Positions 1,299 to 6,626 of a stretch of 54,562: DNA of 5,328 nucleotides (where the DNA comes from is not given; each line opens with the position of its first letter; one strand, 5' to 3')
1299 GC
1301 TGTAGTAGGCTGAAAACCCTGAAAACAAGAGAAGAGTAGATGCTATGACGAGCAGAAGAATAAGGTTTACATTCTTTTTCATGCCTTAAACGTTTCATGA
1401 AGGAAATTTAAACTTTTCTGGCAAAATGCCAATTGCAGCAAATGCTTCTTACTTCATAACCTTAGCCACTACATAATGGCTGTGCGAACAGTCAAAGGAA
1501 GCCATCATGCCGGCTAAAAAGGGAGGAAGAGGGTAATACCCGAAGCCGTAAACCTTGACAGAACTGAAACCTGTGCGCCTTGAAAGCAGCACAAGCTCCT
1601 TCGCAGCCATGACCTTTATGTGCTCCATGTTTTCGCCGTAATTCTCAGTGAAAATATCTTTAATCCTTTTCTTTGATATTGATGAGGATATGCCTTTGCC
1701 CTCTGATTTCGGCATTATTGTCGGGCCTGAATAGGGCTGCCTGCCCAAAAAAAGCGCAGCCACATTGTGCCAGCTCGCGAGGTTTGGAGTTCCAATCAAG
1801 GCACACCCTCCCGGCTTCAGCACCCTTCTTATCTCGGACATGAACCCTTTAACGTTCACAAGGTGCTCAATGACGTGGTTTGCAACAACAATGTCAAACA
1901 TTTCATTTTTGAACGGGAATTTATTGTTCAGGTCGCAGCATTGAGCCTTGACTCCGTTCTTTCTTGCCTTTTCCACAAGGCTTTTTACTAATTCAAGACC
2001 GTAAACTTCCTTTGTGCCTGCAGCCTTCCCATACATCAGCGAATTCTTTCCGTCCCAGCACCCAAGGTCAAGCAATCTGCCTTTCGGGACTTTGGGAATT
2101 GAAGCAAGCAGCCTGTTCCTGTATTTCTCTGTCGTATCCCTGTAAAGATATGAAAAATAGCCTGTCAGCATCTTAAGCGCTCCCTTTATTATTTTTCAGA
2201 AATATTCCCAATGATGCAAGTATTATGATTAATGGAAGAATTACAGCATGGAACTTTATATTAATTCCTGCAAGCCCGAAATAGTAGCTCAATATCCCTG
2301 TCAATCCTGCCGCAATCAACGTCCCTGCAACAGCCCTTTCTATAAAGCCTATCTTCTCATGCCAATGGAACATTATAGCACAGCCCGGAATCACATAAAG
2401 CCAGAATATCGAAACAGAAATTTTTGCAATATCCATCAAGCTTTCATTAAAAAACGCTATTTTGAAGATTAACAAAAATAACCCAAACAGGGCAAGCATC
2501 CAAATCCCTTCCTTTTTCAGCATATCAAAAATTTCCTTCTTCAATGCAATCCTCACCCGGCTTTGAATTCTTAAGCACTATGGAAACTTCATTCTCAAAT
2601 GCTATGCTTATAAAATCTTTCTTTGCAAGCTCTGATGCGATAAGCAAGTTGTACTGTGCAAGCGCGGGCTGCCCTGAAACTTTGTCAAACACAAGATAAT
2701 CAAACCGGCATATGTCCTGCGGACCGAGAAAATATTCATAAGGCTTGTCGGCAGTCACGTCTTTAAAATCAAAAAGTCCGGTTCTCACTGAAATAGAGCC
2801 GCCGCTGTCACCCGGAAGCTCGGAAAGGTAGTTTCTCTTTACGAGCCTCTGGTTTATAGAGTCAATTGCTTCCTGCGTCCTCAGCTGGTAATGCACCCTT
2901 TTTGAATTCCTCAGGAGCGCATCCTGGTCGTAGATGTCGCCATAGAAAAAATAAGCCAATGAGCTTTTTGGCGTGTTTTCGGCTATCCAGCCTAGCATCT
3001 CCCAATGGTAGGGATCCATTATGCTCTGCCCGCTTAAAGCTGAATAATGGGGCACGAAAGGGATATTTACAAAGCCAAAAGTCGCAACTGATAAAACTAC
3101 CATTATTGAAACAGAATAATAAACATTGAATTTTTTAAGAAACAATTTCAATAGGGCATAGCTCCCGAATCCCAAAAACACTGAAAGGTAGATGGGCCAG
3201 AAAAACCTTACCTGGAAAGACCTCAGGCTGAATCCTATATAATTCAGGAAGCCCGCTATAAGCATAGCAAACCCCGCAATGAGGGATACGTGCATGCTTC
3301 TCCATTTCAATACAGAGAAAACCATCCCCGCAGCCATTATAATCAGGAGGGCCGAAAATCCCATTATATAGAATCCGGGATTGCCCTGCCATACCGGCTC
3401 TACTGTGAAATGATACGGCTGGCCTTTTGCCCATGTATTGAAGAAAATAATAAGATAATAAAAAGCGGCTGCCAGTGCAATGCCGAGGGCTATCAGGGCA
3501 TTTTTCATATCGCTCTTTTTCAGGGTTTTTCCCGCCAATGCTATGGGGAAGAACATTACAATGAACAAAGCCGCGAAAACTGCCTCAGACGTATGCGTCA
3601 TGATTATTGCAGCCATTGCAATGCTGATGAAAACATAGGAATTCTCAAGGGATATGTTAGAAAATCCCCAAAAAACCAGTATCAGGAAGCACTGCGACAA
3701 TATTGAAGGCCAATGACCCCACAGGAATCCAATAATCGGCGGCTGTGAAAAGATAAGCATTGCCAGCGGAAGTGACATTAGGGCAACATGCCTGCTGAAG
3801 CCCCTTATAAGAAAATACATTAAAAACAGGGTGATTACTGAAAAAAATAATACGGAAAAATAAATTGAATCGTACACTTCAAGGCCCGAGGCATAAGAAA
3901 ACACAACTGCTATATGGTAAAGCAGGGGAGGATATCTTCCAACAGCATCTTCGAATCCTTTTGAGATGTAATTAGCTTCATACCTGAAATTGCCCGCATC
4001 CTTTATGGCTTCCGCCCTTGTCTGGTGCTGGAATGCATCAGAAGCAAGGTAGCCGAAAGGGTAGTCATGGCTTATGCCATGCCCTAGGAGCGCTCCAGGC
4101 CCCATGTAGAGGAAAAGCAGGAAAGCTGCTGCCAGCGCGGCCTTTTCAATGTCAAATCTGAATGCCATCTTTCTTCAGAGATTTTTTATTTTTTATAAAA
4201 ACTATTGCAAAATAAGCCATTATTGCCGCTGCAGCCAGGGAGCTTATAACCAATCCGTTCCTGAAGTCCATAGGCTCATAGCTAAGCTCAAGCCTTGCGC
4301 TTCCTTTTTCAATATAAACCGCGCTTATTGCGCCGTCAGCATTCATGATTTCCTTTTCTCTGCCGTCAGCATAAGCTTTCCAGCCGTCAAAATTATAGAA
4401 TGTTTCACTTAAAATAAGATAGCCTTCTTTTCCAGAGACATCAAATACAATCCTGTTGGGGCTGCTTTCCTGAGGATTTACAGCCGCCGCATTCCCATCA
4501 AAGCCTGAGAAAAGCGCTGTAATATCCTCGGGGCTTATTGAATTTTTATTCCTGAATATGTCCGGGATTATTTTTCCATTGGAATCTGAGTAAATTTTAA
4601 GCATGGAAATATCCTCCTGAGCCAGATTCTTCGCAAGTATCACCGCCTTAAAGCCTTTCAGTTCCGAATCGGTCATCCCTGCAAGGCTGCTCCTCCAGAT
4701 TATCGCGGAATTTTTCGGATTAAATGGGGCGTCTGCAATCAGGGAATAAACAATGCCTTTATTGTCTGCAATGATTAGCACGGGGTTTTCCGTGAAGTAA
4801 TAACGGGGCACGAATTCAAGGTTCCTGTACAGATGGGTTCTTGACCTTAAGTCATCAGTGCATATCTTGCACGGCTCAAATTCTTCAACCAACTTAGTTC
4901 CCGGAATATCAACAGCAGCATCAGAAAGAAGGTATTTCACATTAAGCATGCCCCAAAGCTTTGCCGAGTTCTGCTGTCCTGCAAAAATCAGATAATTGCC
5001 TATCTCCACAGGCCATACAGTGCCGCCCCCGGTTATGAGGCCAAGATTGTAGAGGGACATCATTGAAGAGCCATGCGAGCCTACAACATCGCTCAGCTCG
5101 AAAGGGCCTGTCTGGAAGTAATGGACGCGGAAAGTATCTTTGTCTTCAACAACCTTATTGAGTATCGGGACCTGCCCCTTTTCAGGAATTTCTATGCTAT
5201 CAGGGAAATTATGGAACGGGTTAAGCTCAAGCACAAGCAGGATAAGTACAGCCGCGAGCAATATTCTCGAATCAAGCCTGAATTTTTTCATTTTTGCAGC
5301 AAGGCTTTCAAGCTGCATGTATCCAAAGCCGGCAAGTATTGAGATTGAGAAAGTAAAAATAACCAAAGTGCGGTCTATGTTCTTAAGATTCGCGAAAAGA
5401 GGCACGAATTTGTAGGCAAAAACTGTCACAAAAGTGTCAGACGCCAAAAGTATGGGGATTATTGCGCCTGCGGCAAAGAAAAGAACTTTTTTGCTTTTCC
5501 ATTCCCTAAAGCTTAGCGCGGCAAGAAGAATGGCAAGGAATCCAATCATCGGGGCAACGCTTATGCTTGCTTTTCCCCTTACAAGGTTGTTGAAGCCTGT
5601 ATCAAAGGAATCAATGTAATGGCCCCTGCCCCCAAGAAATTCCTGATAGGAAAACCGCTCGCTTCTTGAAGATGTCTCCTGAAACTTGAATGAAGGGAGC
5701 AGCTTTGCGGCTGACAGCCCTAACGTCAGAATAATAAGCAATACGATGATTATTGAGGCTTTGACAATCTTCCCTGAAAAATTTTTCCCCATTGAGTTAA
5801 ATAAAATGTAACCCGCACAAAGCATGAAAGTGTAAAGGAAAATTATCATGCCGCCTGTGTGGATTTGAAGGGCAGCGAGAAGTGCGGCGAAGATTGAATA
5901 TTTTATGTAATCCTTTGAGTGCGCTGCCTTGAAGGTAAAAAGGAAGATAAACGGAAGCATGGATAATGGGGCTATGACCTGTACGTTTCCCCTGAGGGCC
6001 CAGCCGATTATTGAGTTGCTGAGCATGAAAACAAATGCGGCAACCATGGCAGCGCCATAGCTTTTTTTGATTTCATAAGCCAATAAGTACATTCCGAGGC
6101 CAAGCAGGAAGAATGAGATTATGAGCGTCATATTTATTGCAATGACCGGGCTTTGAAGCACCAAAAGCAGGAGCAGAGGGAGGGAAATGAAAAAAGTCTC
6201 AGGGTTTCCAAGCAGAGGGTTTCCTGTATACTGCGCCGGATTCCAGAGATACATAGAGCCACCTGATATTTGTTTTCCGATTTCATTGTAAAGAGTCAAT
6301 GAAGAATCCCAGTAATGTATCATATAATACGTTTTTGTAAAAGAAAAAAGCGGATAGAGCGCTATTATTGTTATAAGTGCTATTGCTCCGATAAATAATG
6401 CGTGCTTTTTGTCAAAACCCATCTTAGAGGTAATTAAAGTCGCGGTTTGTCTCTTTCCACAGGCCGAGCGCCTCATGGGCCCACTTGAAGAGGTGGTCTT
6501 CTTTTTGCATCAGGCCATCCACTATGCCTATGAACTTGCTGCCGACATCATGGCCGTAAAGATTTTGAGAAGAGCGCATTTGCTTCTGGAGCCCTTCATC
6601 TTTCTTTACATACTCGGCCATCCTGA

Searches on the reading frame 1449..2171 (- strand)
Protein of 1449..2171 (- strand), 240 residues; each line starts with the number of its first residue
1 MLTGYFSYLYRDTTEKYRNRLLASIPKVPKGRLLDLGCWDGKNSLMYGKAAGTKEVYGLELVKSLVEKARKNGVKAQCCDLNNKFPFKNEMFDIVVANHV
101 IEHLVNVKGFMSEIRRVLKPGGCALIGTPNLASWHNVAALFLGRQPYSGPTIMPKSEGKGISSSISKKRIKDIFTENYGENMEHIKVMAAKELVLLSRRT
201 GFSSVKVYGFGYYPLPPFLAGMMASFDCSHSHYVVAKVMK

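Call 66: search_protein_families(library=pfam, proteins=[window:1449-2171:-], max_evalue=0.0001)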
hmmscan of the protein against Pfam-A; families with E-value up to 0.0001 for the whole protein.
window:1449-2171:- (240 aa): 8 families
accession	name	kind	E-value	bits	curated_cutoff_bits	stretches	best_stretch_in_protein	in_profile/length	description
PF08241.18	Methyltransf_11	-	2.9e-19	70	21.2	1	34-125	1-94/95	Methyltransferase domain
PF13489.12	Methyltransf_23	-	8.6e-17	61.8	27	1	17-205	12-162/164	Methyltransferase domain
PF13649.12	Methyltransf_25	-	3.4e-15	57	27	1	34-122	2-97/97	Methyltransferase domain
PF13847.12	Methyltransf_31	-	9e-14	51.8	27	1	30-134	4-117/145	Methyltransferase domain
PF08242.18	Methyltransf_12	-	1.5e-12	48.5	30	1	34-123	1-97/98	Methyltransferase domain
PF07021.18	MetW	-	6.1e-07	29.7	21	1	31-146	15-128/193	Methionine biosynthesis protein MetW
PF03848.20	TehB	-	1e-05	25.5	20.4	1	18-126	19-132/193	Tellurite resistance protein TehB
PF05148.21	Methyltransf_8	-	4e-05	24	27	1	33-126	76-156/219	Hypothetical methyltransferase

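Call 78: find_encoding_contigs(protein=window:1449-2171:-, flank=10000, max_places=6)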
Protein window:1449-2171:- (240 aa): 17 contigs read that carry it; 6 places shown.
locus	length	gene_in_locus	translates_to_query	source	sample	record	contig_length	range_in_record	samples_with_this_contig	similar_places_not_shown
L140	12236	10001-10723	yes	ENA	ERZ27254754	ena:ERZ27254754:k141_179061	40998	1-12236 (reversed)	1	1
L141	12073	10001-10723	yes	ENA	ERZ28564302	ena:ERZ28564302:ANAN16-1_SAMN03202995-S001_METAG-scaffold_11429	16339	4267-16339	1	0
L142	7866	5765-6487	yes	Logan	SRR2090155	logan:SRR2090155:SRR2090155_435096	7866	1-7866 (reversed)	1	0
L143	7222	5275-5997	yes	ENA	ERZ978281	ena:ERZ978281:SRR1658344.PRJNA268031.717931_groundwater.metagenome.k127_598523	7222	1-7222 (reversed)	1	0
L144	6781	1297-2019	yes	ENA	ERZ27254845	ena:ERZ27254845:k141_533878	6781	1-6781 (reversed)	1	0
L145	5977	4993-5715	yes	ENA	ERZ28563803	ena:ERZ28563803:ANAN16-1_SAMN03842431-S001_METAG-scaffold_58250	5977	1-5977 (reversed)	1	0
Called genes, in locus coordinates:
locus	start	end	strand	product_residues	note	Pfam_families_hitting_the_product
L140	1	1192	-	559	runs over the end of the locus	PF01656:CbiA (weak), PF06418:CTP_synth_N, PF00117:GATase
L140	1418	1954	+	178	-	PF13392:HNH_3 (weak)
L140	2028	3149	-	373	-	PF01571:GCV_T, PF08669:GCV_T_C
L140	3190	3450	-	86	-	PF05016:ParE_toxin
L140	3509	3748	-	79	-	PF24434:DUF7557 (weak)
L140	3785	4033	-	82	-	-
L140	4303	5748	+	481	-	PF02350:Epimerase_2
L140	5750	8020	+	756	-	PF10131:PTPS_related (weak), PF09586:YfhO (weak)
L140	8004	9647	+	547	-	-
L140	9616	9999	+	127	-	-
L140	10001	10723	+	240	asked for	PF03848:TehB (faint), PF13489:Methyltransf_23, PF07021:MetW (weak), PF13847:Methyltransf_31, PF08241:Methyltransf_11, PF08242:Methyltransf_12, PF13649:Methyltransf_25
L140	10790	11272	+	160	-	-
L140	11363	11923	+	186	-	-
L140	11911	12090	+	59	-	-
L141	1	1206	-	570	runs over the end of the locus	PF01656:CbiA (weak), PF06418:CTP_synth_N, PF00117:GATase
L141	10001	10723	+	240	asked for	PF03848:TehB (faint), PF13489:Methyltransf_23, PF07021:MetW (weak), PF13847:Methyltransf_31, PF08241:Methyltransf_11, PF08242:Methyltransf_12, PF13649:Methyltransf_25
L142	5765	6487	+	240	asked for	PF03848:TehB (faint), PF13489:Methyltransf_23, PF07021:MetW (weak), PF13847:Methyltransf_31, PF08241:Methyltransf_11, PF08242:Methyltransf_12, PF13649:Methyltransf_25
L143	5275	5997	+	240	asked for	PF03848:TehB (faint), PF13489:Methyltransf_23, PF07021:MetW (weak), PF13847:Methyltransf_31, PF08241:Methyltransf_11, PF08242:Methyltransf_12, PF13649:Methyltransf_25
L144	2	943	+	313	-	?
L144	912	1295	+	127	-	-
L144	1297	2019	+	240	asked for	PF03848:TehB (faint), PF13489:Methyltransf_23, PF07021:MetW (weak), PF13847:Methyltransf_31, PF08241:Methyltransf_11, PF08242:Methyltransf_12, PF13649:Methyltransf_25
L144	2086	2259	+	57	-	-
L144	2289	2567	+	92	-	-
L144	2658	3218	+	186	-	-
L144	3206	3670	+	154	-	-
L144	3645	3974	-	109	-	-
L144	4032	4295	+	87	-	-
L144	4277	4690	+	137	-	PF13470:PIN_3, PF01850:PIN (weak)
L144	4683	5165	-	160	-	PF04986:Y2_Tnp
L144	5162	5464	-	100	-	PF14319:Zn_Tnp_IS91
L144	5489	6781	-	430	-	?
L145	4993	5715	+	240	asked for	PF03848:TehB (faint), PF13489:Methyltransf_23, PF07021:MetW (weak), PF13847:Methyltransf_31, PF08241:Methyltransf_11, PF08242:Methyltransf_12, PF13649:Methyltransf_25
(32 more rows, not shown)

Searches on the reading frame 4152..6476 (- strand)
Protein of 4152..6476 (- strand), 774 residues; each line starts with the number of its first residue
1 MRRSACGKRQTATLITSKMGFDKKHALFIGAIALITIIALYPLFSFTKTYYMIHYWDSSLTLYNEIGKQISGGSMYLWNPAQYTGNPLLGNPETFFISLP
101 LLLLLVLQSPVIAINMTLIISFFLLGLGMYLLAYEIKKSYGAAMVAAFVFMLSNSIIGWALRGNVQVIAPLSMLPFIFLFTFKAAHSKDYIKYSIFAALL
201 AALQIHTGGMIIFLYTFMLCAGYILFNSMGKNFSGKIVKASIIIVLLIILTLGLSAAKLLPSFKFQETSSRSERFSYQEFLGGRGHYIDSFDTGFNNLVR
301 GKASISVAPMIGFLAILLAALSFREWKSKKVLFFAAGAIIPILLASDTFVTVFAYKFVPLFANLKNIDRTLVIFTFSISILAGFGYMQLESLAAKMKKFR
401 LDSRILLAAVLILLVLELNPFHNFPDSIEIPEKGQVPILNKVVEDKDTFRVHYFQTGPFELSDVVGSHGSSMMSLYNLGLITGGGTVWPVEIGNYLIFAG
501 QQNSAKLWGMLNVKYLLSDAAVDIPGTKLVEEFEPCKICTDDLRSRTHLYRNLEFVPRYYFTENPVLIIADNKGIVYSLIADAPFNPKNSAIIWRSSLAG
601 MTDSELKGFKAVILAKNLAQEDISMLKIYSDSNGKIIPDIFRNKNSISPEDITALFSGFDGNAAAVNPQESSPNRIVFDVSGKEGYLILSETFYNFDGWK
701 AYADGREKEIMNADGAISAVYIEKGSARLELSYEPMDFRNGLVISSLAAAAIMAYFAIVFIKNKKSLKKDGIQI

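Call 66: search_protein_families(library=pfam, proteins=[window:4152-6476:-], max_evalue=0.0001)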
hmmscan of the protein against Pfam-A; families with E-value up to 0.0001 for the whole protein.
window:4152-6476:- (774 aa): 2 families
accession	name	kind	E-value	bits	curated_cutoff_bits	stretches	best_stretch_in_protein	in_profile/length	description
PF09586.16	YfhO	-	2.3e-10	39.9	28.5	1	665-745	755-835/835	Bacterial membrane protein YfhO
PF10131.15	PTPS_related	-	1.3e-06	27.7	26.4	1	102-402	15-287/621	6-pyruvoyl-tetrahydropterin synthase related domain; membrane protein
